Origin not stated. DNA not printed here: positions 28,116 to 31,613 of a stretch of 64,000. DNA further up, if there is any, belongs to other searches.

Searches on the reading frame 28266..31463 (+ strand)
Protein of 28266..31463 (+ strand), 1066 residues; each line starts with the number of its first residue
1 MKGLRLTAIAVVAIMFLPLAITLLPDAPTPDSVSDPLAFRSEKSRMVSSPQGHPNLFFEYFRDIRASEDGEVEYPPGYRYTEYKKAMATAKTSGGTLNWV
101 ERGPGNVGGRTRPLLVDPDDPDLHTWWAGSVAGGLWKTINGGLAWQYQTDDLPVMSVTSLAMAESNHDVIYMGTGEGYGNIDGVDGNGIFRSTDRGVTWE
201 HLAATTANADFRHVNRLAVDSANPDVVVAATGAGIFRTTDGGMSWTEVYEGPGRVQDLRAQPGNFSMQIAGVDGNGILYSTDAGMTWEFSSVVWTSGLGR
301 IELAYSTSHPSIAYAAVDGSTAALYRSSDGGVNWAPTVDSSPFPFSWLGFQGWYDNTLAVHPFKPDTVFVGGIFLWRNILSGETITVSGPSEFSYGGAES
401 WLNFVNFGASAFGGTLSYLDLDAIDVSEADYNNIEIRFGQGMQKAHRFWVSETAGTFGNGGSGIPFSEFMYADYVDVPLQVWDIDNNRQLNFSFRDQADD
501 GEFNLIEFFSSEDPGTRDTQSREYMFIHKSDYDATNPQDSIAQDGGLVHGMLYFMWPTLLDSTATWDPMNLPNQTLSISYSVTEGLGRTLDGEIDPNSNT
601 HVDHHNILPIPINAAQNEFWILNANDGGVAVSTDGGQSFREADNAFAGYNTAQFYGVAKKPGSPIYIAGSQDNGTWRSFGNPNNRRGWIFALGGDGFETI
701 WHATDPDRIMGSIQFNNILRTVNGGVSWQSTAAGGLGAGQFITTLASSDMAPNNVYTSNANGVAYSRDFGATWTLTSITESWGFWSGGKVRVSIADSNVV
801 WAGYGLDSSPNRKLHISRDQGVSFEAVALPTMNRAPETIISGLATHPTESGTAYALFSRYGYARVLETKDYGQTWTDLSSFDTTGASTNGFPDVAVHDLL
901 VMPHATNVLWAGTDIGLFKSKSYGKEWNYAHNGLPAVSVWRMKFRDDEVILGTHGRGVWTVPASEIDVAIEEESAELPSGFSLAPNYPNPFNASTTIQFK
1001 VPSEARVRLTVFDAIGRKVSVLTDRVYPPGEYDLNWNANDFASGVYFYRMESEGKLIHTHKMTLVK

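Call 54: find_encoding_contigs(protein=window:28266-31463:+, flank=10000, max_places=4)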
Protein window:28266-31463:+ (1066 aa): 1 contig read that carries it; 1 place shown.
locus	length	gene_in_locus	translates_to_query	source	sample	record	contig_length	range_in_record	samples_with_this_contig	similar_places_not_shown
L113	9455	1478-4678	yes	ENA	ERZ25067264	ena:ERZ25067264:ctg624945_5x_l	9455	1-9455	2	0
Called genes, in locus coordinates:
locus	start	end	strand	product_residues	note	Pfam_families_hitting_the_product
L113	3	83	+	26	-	?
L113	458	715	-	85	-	PF13701:DDE_Tnp_1_4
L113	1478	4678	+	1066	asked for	PF15902:Sortilin-Vps10 (faint), PF25852:DUF6242_C (faint), PF02012:BNR (faint), PF15899:BNR_6 (faint), PF18962:Por_Secre_tail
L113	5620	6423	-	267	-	PF01695:IstB_IS21, PF00004:AAA (weak), PF00308:Bac_DnaA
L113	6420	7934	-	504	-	PF27155:Y4rL_C, PF22483:Mu-transpos_C_2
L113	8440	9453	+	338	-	?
